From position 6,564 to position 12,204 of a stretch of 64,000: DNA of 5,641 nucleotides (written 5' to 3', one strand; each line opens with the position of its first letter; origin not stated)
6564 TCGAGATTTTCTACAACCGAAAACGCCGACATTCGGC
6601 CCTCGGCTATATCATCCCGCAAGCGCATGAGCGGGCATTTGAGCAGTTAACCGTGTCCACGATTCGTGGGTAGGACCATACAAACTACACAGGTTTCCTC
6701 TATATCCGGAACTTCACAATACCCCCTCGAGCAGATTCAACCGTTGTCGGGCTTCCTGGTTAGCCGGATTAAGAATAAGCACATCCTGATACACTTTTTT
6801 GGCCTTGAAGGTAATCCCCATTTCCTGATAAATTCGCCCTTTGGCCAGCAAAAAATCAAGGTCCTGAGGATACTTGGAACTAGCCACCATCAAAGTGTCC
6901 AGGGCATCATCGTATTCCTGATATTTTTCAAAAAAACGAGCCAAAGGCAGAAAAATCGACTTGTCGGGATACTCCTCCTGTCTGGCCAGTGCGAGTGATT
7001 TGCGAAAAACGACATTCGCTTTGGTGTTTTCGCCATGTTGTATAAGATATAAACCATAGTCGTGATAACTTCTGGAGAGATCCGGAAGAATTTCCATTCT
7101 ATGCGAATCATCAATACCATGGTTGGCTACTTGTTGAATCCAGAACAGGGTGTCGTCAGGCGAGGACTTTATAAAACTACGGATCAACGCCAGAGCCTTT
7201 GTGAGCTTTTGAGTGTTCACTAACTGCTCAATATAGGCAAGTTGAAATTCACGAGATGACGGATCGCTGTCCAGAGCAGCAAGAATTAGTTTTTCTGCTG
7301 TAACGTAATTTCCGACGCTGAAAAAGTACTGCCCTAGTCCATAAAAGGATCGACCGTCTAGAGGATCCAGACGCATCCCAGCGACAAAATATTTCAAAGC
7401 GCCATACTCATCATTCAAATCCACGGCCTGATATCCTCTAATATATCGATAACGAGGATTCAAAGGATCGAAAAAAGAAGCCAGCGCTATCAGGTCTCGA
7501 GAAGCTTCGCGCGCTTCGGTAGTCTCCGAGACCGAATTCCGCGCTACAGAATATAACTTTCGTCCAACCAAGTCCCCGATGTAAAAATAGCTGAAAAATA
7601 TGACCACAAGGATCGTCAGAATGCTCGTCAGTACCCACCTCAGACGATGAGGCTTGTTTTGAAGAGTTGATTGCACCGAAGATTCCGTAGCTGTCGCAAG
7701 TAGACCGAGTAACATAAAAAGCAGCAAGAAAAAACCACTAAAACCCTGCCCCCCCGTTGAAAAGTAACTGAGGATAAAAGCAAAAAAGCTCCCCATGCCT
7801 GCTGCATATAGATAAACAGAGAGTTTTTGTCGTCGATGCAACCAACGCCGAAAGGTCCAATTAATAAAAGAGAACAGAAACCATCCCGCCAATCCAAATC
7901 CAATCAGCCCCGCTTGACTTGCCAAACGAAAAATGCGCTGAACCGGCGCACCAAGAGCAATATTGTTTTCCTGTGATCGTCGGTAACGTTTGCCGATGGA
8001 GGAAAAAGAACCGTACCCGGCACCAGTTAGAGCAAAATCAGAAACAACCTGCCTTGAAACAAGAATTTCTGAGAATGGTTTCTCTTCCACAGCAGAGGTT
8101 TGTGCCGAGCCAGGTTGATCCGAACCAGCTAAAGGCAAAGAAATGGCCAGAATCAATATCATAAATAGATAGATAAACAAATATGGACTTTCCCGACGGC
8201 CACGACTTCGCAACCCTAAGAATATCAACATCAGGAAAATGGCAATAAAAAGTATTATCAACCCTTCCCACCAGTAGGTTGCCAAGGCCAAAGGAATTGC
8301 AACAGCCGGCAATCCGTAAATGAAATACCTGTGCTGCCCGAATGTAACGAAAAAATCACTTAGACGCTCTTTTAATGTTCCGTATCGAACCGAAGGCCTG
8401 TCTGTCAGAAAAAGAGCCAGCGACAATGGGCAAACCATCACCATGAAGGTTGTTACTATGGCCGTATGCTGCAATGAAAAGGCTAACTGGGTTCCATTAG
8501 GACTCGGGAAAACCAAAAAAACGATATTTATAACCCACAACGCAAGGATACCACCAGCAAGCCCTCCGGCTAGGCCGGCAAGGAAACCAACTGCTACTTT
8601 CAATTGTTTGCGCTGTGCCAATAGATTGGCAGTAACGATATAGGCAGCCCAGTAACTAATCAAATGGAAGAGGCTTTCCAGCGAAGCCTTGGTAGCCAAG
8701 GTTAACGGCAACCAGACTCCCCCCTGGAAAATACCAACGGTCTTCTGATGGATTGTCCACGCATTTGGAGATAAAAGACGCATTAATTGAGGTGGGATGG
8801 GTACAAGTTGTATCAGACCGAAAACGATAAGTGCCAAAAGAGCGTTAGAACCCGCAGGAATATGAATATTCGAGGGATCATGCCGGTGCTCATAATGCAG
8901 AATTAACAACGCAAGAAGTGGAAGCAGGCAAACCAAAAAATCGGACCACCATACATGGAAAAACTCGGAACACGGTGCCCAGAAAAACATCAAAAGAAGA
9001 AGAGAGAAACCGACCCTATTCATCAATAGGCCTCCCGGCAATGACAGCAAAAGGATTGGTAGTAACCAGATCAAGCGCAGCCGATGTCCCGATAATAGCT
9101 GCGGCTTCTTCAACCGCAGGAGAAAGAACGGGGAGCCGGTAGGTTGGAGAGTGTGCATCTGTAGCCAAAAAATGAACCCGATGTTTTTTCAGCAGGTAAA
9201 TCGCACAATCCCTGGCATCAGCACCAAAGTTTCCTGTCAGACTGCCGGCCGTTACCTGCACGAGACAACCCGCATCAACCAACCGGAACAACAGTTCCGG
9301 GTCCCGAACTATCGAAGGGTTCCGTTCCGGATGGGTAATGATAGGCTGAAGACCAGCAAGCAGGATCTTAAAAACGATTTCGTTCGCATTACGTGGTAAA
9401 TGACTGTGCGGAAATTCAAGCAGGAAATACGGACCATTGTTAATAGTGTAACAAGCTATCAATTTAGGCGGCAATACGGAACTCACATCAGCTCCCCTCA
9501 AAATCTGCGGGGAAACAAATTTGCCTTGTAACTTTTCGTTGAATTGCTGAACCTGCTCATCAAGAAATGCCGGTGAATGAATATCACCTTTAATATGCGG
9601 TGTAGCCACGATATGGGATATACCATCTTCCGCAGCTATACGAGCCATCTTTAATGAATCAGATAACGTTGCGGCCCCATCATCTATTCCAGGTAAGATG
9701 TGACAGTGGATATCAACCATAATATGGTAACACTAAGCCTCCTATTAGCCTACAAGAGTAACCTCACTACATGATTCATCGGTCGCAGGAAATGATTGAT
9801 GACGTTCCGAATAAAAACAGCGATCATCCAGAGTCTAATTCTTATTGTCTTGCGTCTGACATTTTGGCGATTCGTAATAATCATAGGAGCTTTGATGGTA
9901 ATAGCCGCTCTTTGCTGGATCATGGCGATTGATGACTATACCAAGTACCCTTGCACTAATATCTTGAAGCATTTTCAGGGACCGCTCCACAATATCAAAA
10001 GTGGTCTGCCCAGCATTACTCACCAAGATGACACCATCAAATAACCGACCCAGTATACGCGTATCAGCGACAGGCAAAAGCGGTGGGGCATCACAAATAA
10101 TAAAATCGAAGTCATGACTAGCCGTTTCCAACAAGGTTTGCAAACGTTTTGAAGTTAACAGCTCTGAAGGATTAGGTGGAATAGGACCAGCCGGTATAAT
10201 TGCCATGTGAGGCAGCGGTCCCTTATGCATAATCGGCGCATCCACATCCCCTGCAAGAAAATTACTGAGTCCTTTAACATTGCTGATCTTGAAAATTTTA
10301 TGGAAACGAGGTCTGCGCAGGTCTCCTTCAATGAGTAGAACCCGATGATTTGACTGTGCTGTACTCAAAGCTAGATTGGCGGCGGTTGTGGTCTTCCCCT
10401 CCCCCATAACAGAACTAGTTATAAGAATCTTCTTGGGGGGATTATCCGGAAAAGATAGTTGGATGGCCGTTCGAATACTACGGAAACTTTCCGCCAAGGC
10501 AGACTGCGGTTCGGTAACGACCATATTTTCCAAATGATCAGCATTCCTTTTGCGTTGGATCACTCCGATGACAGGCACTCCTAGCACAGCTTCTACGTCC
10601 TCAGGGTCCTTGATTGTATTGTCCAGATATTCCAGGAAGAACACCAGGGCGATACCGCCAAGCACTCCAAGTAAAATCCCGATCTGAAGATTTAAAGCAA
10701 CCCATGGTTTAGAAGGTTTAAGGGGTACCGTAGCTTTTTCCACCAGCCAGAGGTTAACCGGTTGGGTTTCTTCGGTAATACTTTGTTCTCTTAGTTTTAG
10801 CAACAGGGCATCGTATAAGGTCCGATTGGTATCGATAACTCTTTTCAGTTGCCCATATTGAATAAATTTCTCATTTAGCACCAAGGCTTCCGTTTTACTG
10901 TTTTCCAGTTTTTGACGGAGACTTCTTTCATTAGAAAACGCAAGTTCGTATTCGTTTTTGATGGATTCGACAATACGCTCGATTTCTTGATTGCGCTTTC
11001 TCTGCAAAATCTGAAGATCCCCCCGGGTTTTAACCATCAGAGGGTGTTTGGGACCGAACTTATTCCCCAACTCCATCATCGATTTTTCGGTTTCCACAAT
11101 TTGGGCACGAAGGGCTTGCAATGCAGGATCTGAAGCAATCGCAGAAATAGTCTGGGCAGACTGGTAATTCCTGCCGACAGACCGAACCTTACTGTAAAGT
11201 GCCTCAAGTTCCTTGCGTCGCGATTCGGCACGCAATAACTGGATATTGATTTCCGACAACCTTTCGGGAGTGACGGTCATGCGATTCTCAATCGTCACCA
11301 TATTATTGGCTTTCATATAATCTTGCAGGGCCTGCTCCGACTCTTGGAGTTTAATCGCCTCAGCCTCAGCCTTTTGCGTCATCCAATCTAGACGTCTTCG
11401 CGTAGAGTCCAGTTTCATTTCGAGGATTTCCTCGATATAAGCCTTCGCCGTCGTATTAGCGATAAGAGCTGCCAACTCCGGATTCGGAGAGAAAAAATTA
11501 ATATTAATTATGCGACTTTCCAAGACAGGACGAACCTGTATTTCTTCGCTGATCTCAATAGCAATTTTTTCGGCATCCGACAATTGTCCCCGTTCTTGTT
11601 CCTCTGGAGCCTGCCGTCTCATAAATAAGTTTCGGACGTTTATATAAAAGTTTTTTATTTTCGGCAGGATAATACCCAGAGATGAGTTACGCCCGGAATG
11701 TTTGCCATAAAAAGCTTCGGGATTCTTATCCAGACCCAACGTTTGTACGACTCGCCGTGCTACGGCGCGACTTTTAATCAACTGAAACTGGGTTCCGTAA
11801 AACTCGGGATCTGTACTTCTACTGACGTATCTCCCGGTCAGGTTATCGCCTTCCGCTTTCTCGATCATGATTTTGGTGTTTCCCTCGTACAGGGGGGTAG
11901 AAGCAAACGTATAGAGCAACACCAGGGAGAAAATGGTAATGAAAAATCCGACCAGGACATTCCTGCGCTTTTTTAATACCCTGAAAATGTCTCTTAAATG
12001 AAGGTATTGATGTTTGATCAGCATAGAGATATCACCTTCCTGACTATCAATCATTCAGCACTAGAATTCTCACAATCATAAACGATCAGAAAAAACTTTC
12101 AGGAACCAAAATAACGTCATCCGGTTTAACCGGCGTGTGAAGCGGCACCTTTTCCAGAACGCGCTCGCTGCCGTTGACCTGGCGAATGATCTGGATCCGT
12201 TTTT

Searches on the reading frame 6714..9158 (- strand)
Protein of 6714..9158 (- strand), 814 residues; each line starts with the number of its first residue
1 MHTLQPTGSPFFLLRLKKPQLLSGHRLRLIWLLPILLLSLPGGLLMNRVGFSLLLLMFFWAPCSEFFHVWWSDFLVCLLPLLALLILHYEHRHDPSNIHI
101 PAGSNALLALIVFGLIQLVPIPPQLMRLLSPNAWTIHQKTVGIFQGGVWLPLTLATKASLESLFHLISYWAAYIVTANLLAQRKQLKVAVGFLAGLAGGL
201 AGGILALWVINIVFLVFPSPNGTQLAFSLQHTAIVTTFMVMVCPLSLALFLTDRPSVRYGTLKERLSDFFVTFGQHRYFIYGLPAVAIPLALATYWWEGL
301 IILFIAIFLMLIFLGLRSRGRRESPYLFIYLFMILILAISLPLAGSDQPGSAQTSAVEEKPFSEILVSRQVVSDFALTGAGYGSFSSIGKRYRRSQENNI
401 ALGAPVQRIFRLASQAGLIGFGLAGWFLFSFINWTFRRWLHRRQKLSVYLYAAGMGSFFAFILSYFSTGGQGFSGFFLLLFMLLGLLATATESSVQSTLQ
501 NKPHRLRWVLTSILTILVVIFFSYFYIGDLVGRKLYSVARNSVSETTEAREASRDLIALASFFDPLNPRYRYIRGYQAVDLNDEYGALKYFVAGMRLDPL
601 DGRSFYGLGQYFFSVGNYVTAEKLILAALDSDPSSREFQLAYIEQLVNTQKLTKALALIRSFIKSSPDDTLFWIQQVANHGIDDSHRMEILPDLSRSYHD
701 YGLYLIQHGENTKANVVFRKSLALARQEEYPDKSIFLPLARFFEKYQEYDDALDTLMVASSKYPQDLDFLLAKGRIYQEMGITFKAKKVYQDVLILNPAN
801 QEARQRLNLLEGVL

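Call 68: search_protein_families(library=pfam, proteins=[window:6714-9158:-], max_evalue=0.00001)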
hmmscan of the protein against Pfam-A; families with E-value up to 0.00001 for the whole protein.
window:6714-9158:- (814 aa): 5 families
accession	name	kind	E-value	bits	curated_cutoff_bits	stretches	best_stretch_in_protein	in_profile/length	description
PF13428.12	TPR_14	-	3.7e-12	46.1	23.5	0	637-675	2-40/44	Tetratricopeptide repeat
PF07719.23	TPR_2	-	7.8e-08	32.3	27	0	770-800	4-34/34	Tetratricopeptide repeat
PF14559.12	TPR_19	-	1.5e-07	32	25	0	616-672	5-61/68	Tetratricopeptide repeat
PF13431.12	TPR_17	-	1.6e-06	28.3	24.4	0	594-622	5-33/34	Tetratricopeptide repeat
PF13432.12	TPR_16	-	5.1e-06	27.3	32.7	0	606-669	1-64/65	Tetratricopeptide repeat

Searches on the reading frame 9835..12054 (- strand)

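Call 68: search_protein_families(library=pfam, proteins=[window:9835-12054:-], max_evalue=0.00001)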
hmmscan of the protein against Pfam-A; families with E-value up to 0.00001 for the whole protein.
window:9835-12054:- (739 aa): 5 families
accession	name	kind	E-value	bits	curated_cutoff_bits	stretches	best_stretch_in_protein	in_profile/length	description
PF10609.15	ParA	-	4.8e-11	43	27.1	1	541-709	4-173/246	NUBPL iron-transfer P-loop NTPase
PF13807.11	GNVR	-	8.3e-10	38.9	27.7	1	402-473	8-79/82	G-rich domain on putative tyrosine kinase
PF01656.29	CbiA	-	6.9e-09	36.2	25.4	1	544-723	2-95/125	CobQ/CobB/MinD/ParA nucleotide binding domain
PF13614.12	AAA_31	-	1.5e-08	35.2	27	1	542-699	3-167/177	AAA domain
PF02706.20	Wzz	-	6.9e-08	33.1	25.5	1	19-106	4-91/91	Chain length determinant protein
